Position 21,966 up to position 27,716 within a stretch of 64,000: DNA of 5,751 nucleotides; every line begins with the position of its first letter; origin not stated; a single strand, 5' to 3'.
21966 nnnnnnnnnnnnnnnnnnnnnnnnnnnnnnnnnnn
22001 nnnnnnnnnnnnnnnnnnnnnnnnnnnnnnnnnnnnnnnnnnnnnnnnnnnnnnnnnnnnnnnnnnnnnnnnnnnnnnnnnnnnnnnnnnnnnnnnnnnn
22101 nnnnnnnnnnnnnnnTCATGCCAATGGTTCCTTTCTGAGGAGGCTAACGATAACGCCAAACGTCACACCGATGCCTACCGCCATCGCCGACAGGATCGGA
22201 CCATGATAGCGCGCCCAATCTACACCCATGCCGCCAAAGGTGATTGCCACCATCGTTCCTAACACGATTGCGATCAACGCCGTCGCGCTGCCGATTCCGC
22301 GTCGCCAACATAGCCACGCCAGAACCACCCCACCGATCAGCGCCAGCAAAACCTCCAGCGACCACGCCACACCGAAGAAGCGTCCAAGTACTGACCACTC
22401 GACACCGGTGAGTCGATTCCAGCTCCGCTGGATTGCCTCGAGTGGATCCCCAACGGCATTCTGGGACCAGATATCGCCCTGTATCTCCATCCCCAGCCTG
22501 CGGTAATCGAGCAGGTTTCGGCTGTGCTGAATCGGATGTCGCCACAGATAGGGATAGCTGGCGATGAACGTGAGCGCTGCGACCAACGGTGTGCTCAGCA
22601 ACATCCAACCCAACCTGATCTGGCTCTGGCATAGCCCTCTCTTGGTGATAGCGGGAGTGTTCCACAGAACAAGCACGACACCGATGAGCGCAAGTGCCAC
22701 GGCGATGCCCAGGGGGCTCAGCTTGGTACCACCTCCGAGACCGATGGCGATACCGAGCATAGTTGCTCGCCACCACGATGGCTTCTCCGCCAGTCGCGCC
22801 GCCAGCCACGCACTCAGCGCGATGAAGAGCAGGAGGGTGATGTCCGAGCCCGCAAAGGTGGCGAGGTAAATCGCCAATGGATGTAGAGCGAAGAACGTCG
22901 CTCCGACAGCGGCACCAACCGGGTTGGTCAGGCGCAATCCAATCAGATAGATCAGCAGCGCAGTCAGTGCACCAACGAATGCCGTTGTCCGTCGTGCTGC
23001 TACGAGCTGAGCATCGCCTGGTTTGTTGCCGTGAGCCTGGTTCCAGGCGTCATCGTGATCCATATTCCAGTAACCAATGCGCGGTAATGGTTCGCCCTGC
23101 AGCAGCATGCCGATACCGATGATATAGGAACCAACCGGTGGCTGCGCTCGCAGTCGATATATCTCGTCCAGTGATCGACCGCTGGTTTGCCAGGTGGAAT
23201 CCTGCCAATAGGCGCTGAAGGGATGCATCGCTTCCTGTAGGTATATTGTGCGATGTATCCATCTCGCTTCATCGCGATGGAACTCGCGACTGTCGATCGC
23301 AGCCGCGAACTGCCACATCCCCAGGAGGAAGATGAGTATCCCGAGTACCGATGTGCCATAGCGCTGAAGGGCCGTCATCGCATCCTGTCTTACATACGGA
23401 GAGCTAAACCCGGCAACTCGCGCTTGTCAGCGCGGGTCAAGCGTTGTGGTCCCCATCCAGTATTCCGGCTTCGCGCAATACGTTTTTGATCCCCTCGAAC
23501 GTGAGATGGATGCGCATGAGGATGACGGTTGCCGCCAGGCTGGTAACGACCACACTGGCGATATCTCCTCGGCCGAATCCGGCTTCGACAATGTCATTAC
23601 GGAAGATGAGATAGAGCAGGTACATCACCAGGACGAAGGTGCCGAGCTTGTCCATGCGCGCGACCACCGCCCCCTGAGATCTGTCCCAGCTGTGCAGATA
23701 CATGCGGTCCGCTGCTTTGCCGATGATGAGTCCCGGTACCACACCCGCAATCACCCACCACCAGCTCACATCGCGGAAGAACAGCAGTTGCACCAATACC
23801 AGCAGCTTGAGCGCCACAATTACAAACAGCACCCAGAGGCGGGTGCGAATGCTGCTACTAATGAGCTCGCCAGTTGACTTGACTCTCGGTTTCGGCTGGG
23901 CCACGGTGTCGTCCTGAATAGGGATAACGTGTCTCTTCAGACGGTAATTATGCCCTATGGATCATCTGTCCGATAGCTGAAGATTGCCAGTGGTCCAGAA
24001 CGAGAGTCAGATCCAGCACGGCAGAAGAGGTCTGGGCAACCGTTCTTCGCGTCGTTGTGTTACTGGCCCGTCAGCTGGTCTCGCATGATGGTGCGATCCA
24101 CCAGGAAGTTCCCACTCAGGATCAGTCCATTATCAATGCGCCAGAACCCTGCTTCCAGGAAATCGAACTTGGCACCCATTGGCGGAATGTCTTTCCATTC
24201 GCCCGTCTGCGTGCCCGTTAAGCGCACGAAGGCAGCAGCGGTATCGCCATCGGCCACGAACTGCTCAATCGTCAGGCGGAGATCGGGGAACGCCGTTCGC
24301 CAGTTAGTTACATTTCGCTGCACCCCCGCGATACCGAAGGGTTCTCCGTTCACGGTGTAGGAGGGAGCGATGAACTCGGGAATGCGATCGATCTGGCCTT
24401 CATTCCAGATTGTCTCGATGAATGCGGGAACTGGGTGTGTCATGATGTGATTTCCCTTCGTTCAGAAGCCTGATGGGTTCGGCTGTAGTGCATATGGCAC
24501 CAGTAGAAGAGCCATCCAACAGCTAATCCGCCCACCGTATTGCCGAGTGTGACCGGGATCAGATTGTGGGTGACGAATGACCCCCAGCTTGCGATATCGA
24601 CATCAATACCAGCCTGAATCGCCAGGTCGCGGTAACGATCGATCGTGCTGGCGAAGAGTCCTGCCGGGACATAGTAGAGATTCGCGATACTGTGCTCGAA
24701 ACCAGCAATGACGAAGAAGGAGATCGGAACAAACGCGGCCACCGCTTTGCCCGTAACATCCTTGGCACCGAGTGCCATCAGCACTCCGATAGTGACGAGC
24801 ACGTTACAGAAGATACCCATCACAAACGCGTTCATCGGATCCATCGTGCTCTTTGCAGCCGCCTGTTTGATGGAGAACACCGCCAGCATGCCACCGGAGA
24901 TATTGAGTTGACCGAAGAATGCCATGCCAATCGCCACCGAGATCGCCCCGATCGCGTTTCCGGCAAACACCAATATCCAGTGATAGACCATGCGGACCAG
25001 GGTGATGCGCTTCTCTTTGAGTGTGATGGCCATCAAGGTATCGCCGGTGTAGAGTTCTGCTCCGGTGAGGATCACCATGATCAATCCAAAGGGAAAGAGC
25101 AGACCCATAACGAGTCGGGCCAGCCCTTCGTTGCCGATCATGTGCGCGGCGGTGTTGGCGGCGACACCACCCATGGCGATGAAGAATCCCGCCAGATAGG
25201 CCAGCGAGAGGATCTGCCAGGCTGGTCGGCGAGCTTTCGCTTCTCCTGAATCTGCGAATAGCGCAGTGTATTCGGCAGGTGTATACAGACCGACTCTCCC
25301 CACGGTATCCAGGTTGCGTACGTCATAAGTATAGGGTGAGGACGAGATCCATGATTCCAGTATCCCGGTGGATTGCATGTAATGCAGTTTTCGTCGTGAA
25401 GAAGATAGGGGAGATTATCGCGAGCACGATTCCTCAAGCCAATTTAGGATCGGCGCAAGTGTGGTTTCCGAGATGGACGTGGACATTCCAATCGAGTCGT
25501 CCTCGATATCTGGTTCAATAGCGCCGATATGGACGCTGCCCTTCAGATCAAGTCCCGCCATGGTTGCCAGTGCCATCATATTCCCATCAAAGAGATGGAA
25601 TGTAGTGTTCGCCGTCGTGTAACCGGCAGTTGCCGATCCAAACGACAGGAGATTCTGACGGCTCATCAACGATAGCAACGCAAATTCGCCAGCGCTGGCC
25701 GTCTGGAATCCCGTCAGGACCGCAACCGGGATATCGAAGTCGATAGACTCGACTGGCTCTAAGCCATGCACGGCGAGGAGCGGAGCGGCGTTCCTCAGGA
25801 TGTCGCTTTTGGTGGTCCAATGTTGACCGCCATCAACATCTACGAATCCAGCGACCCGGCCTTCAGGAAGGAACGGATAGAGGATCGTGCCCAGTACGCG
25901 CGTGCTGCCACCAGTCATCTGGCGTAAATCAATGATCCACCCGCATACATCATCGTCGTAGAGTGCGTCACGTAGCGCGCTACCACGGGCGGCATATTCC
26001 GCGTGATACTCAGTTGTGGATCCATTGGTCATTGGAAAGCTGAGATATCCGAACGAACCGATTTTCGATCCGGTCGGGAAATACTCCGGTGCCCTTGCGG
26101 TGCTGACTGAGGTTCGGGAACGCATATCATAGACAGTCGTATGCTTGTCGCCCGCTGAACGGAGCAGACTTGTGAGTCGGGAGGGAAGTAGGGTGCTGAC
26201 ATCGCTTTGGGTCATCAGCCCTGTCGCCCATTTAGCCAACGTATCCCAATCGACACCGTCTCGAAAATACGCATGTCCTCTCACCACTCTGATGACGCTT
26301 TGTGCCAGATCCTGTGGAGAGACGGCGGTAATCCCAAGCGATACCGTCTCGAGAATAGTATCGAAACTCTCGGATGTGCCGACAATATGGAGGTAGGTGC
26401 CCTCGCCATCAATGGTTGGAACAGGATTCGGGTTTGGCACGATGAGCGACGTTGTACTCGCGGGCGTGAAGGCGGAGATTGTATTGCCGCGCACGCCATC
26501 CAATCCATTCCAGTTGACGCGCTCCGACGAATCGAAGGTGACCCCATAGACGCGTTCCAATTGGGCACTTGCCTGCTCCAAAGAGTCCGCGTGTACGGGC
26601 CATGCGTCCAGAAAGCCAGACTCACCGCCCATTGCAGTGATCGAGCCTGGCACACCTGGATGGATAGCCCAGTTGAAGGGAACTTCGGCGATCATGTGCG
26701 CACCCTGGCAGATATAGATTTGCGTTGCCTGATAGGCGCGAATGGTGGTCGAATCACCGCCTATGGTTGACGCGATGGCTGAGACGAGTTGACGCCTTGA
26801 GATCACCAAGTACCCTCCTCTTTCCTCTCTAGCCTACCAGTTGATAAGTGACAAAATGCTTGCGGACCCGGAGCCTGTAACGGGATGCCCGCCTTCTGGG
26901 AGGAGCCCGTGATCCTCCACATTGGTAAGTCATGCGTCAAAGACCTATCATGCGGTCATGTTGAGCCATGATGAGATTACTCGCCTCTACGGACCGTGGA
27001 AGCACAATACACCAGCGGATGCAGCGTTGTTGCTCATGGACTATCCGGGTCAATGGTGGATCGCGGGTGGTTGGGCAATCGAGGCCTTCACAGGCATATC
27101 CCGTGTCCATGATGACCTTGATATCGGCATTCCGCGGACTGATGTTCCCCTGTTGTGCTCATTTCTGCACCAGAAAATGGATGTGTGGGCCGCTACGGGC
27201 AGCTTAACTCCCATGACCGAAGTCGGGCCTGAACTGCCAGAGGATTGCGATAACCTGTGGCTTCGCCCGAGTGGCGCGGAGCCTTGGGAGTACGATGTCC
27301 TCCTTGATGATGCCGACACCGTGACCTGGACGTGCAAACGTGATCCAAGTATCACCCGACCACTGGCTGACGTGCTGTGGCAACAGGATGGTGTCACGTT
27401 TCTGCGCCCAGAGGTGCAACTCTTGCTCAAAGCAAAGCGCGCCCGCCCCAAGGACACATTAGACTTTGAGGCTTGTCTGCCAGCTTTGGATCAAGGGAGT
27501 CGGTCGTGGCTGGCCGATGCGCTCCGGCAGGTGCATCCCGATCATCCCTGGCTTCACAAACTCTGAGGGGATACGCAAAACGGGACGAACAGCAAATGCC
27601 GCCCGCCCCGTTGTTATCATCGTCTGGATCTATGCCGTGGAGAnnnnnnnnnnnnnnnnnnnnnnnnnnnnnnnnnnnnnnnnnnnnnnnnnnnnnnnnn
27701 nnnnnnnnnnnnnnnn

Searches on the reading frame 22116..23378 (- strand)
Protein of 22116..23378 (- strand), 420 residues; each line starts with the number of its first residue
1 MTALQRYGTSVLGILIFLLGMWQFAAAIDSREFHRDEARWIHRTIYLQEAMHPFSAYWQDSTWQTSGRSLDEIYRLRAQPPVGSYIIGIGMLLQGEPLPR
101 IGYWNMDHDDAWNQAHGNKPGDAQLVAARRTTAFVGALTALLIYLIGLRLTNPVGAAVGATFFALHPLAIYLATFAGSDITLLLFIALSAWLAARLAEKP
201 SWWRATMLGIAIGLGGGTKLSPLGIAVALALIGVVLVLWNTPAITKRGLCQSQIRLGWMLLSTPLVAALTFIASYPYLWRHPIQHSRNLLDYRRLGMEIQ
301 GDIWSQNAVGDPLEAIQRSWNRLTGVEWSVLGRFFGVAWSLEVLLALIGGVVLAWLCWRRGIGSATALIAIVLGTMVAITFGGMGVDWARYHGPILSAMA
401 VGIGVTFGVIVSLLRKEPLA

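Call 74: search_protein_families(library=pfam, proteins=[window:22116-23378:-], max_evalue=0.001)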
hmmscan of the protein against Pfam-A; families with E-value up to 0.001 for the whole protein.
window:22116-23378:- (420 aa): 2 families
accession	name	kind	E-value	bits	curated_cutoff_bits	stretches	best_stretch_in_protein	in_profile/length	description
PF02366.24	PMT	-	2.3e-15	57.3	22.7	1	78-256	44-215/245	Dolichyl-phosphate-mannose-protein mannosyltransferase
PF13231.12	PMT_2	-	9.1e-10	39.4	26.1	1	124-239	20-131/160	Dolichyl-phosphate-mannose-protein mannosyltransferase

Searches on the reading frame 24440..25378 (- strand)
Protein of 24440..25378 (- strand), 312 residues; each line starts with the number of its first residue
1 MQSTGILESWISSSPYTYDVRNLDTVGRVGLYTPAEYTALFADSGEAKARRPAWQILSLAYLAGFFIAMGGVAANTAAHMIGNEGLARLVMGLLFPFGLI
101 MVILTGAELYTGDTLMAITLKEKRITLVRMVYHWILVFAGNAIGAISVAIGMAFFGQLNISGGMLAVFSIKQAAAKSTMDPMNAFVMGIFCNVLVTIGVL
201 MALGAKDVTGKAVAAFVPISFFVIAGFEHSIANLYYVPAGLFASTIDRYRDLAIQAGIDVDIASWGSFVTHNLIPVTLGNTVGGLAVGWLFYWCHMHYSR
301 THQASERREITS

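Call 75: search_protein_families(library=pfam, proteins=[window:24440-25378:-], max_evalue=0.001)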
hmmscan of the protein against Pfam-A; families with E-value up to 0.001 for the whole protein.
window:24440-25378:- (312 aa): 1 family
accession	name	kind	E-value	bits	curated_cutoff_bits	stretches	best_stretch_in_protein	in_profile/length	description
PF01226.23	Form_Nir_trans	-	4.6e-68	229.6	34.6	1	40-293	5-239/240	Formate/nitrite transporter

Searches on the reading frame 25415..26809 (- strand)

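Call 75: search_protein_families(library=pfam, proteins=[window:25415-26809:-], max_evalue=0.001)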
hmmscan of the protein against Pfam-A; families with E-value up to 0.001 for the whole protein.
window:25415-26809:- (464 aa): 1 family
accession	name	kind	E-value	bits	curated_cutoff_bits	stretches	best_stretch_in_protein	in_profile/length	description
PF03572.23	Peptidase_S41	-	1.5e-15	57.6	24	1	281-436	23-164/165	Peptidase family S41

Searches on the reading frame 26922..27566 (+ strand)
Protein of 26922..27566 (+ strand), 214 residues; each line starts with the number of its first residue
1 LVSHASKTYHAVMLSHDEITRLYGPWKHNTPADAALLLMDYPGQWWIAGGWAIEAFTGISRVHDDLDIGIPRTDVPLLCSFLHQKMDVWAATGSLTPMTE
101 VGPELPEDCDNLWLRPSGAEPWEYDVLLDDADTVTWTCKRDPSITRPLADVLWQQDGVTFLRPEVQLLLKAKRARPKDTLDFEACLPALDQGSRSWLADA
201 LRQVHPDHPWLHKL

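Call 75: search_protein_families(library=pfam, proteins=[window:26922-27566:+], max_evalue=0.001)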
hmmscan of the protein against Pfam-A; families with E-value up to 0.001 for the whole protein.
window:26922-27566:+ (214 aa): 1 family
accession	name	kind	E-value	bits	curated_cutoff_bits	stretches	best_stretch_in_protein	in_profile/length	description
PF10706.15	Aminoglyc_resit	-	2.5e-05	24.9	21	1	38-85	9-57/149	Aminoglycoside-2''-adenylyltransferase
